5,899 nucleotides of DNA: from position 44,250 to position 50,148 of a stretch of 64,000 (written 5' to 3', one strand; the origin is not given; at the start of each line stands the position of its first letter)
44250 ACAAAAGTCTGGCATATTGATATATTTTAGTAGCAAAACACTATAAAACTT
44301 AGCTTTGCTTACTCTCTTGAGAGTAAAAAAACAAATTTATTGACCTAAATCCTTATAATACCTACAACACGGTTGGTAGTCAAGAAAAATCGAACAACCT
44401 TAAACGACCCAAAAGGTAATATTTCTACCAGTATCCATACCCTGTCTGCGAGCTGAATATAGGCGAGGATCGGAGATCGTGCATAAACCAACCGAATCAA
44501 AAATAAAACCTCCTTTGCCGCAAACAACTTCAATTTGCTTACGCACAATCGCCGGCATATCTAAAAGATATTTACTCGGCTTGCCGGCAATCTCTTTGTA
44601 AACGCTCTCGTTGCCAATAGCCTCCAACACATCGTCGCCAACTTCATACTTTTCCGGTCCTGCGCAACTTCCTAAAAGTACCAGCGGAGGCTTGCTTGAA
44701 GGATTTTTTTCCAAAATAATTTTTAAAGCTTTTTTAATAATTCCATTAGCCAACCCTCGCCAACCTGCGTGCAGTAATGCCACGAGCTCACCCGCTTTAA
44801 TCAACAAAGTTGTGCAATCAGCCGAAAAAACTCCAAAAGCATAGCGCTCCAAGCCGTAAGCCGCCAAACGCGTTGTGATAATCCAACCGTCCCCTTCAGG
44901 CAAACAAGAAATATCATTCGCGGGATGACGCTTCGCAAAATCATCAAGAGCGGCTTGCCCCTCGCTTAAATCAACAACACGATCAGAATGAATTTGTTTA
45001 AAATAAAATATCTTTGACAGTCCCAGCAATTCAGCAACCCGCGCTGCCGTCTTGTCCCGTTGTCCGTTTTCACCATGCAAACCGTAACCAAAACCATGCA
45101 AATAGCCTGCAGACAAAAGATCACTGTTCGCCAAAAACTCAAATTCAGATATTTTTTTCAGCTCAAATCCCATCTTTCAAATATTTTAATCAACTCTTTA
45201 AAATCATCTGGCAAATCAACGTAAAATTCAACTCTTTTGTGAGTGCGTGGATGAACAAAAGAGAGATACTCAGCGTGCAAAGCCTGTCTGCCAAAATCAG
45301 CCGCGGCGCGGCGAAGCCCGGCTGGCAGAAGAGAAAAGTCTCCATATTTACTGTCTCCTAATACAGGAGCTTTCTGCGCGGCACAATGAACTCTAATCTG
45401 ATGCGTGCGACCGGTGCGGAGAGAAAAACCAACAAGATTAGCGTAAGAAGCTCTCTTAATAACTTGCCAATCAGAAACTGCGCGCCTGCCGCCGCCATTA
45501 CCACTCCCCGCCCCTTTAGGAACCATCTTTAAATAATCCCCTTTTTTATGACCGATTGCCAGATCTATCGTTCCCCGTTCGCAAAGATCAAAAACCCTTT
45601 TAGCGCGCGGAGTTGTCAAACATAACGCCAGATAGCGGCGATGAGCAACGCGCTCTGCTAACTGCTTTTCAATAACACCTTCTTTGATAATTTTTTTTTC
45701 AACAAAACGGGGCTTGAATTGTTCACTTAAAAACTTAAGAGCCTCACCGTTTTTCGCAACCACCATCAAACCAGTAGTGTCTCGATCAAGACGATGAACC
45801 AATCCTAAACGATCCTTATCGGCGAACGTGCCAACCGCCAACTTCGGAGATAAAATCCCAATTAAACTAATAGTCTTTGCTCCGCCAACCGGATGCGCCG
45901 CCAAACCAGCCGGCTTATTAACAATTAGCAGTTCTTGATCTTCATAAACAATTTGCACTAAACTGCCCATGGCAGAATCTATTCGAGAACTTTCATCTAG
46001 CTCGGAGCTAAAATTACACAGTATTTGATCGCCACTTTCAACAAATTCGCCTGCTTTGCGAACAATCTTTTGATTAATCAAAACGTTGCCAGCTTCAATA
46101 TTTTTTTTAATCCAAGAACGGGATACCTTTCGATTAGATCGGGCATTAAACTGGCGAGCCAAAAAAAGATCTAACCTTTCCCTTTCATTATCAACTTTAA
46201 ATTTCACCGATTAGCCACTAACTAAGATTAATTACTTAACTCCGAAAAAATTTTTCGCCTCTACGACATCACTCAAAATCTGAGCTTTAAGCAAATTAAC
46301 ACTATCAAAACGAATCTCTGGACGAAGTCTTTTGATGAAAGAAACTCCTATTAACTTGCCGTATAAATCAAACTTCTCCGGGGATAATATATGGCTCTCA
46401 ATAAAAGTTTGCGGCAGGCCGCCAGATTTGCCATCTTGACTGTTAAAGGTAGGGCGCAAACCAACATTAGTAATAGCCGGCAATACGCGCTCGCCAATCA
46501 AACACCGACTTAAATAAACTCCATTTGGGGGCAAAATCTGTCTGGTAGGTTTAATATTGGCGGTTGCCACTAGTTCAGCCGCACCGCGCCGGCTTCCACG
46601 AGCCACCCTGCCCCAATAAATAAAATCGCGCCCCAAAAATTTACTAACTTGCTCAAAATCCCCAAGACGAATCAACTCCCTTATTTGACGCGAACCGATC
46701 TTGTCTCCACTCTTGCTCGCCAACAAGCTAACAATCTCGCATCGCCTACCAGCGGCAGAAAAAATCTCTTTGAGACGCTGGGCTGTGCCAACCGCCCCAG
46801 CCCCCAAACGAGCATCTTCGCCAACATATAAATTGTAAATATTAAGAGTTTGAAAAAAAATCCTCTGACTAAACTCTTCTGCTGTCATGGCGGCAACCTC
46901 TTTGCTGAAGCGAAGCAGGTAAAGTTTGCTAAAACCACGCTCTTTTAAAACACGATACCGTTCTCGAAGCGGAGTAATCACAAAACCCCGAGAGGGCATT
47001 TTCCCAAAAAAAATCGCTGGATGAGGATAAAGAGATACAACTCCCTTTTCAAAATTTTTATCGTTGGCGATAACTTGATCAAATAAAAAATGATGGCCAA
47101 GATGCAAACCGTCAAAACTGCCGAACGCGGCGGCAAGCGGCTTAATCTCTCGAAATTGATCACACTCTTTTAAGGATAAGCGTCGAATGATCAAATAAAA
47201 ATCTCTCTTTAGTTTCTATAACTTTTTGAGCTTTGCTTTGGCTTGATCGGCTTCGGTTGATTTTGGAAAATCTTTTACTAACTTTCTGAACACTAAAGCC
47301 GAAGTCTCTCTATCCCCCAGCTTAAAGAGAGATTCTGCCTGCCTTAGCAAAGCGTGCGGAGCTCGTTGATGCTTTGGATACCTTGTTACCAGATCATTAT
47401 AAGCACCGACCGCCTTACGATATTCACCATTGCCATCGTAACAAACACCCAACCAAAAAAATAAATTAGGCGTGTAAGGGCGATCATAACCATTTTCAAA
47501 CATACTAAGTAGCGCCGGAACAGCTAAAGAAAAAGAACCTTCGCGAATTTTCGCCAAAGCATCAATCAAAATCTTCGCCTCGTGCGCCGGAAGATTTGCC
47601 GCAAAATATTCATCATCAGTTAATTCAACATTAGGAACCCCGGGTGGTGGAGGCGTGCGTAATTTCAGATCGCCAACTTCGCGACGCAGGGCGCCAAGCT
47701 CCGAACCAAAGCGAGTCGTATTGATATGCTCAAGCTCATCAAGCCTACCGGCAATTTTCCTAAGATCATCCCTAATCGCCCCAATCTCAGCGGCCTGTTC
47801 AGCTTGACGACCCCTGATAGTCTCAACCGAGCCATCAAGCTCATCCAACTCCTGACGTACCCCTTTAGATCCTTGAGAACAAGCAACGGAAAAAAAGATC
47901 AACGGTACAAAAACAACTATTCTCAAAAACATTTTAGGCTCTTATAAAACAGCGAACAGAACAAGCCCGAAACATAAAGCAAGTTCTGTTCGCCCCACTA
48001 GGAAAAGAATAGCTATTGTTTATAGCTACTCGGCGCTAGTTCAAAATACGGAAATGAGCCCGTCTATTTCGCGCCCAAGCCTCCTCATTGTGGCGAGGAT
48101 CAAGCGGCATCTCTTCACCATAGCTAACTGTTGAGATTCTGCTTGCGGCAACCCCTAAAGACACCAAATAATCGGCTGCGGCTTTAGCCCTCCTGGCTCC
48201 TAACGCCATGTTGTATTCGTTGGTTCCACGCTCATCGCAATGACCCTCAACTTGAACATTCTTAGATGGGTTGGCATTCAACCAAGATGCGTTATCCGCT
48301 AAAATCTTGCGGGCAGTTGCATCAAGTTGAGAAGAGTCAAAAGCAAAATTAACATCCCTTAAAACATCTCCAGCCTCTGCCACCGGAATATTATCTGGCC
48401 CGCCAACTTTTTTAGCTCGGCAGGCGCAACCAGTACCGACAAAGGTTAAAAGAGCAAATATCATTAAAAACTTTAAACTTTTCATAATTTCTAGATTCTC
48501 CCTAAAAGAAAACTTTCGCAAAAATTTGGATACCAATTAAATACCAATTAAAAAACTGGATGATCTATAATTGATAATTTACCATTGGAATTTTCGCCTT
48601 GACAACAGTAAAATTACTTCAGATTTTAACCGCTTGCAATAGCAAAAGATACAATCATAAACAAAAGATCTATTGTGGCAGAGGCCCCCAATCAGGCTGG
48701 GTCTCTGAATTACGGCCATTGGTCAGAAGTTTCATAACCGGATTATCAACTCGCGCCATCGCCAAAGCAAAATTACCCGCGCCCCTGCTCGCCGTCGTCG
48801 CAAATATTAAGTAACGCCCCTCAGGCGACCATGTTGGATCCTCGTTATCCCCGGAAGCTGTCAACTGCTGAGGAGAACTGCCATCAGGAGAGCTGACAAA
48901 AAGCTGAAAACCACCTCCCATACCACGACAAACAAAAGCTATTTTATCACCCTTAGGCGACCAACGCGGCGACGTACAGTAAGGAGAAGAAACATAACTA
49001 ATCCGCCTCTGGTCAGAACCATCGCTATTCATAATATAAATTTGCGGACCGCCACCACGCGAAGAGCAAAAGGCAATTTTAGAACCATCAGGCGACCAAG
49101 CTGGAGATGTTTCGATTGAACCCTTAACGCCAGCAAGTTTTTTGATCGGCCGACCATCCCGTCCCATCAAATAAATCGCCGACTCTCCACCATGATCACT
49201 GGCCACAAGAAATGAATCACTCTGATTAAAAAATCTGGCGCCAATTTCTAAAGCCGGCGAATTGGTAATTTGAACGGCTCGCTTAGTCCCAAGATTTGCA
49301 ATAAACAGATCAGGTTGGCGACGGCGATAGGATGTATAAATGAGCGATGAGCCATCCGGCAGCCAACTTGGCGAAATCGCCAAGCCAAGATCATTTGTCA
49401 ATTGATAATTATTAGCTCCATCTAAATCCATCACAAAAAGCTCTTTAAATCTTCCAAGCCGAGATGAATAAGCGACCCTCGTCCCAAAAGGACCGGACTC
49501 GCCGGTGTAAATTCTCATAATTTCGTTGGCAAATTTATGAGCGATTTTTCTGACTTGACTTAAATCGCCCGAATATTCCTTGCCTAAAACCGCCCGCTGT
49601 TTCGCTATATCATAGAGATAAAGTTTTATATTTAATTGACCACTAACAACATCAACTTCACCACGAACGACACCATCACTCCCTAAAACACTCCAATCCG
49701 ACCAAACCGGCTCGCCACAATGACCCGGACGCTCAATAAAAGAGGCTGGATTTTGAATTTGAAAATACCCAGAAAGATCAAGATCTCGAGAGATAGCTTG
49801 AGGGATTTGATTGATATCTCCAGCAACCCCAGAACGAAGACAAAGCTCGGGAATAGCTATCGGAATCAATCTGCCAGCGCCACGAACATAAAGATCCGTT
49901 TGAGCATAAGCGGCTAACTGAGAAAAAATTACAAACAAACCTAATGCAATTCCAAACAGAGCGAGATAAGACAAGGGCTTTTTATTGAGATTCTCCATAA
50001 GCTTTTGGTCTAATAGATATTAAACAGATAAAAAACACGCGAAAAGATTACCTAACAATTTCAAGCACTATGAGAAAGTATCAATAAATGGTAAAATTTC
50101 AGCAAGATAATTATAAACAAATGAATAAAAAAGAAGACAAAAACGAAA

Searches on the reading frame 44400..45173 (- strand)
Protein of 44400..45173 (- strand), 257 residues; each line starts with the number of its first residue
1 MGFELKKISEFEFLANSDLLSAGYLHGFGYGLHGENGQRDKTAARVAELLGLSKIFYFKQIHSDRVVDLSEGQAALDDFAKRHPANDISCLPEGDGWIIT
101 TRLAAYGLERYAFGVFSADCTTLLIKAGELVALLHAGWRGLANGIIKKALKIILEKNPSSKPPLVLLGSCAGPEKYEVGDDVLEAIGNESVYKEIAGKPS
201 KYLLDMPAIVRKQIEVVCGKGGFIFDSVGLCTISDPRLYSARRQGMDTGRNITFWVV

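Call 60: search_protein_families(library=pfam, proteins=[window:44400-45173:-], max_evalue=0.001)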
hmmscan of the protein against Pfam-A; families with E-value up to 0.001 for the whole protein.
window:44400-45173:- (257 aa): 1 family
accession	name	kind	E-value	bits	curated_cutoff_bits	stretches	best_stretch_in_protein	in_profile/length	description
PF02578.20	Cu-oxidase_4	-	2e-29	103.2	22.9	1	42-254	31-236/238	Multi-copper polyphenol oxidoreductase laccase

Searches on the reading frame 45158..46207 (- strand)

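Call 61: search_protein_families(library=pfam, proteins=[window:45158-46207:-], max_evalue=0.001)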
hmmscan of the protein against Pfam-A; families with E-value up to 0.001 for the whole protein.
window:45158-46207:- (349 aa): 2 families
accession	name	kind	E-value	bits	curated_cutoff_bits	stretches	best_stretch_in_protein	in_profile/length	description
PF00849.27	PseudoU_synth_2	-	2.1e-24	86.9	26.8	2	93-172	2-77/152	RNA pseudouridylate synthase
PF01479.30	S4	-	5.1e-07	29.7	22.8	1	11-62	2-48/48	S4 domain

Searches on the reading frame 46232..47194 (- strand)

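Call 61: search_protein_families(library=pfam, proteins=[window:46232-47194:-], max_evalue=0.001)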
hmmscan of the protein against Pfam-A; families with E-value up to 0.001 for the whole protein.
window:46232-47194:- (320 aa): 2 families
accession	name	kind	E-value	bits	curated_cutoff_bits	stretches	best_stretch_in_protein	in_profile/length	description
PF06574.18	FAD_syn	-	2.4e-29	102.6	27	1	19-168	7-156/158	FAD synthetase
PF01687.23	Flavokinase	-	1e-27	97.3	19.6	1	187-317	1-124/124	Riboflavin kinase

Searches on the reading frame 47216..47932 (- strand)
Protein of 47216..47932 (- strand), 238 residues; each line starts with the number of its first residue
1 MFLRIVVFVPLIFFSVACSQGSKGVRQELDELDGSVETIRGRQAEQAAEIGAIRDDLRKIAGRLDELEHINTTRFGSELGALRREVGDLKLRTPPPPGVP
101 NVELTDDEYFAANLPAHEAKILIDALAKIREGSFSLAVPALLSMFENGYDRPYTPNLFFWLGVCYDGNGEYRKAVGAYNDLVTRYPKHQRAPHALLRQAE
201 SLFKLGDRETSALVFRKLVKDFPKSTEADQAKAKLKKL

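Call 61: search_protein_families(library=pfam, proteins=[window:47216-47932:-], max_evalue=0.001)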
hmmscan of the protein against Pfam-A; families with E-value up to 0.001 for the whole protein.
window:47216-47932:- (238 aa): 5 families
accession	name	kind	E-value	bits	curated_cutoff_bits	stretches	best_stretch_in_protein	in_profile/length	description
PF13174.12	TPR_6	-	5e-15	55.5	26.3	2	194-225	2-33/33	Tetratricopeptide repeat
PF13428.12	TPR_14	-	2.3e-08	34.4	23.5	0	192-235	1-44/44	Tetratricopeptide repeat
PF13432.12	TPR_16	-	1.2e-07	32.5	32.7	1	167-225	9-64/65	Tetratricopeptide repeat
PF07719.23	TPR_2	-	6.8e-07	29.4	27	0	156-188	2-34/34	Tetratricopeptide repeat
PF12583.14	TPPII_C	-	0.00073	20.4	27.7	0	172-201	32-61/69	Tripeptidyl peptidase II, C-terminal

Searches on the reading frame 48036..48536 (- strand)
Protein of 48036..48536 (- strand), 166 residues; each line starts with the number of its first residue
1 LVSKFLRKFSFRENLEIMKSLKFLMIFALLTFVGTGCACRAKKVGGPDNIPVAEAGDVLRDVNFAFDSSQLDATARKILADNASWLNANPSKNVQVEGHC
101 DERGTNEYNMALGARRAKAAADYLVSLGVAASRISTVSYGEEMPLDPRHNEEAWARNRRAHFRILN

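Call 61: search_protein_families(library=pfam, proteins=[window:48036-48536:-], max_evalue=0.001)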
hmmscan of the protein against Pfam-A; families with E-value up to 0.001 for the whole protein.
window:48036-48536:- (166 aa): 1 family
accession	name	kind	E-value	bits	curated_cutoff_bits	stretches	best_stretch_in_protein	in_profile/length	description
PF00691.25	OmpA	-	1.8e-25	89.6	27.2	1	64-158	2-98/98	OmpA family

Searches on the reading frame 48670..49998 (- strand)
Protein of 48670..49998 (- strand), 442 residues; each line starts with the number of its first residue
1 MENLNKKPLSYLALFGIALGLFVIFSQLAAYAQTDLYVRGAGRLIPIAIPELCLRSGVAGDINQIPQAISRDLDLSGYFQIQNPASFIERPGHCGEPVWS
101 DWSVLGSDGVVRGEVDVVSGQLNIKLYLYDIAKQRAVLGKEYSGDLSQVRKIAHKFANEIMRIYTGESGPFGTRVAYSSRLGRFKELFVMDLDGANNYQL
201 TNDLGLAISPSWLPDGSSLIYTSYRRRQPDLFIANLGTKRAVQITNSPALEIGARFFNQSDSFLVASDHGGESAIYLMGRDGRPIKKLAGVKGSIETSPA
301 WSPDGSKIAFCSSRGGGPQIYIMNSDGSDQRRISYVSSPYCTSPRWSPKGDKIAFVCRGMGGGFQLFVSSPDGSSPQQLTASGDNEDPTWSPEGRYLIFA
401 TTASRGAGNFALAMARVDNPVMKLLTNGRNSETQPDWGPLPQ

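Call 61: search_protein_families(library=pfam, proteins=[window:48670-49998:-], max_evalue=0.001)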
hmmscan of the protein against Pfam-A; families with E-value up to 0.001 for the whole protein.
window:48670-49998:- (442 aa): 4 families
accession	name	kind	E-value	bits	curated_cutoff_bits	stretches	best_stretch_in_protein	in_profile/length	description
PF07676.18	PD40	-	2e-31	107.7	20.9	3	294-322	9-38/38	WD40-like Beta Propeller Repeat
PF04052.18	TolB_N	-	5e-14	52.7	22.4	1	42-136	10-105/106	TolB amino-terminal domain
PF00930.27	DPPIV_N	-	3.4e-09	36.4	22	0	180-247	18-81/354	Dipeptidyl peptidase IV (DPP IV) N-terminal region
PF14583.12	Pectate_lyase22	-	6.6e-06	25.5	30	0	304-372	199-270/386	Oligogalacturonate lyase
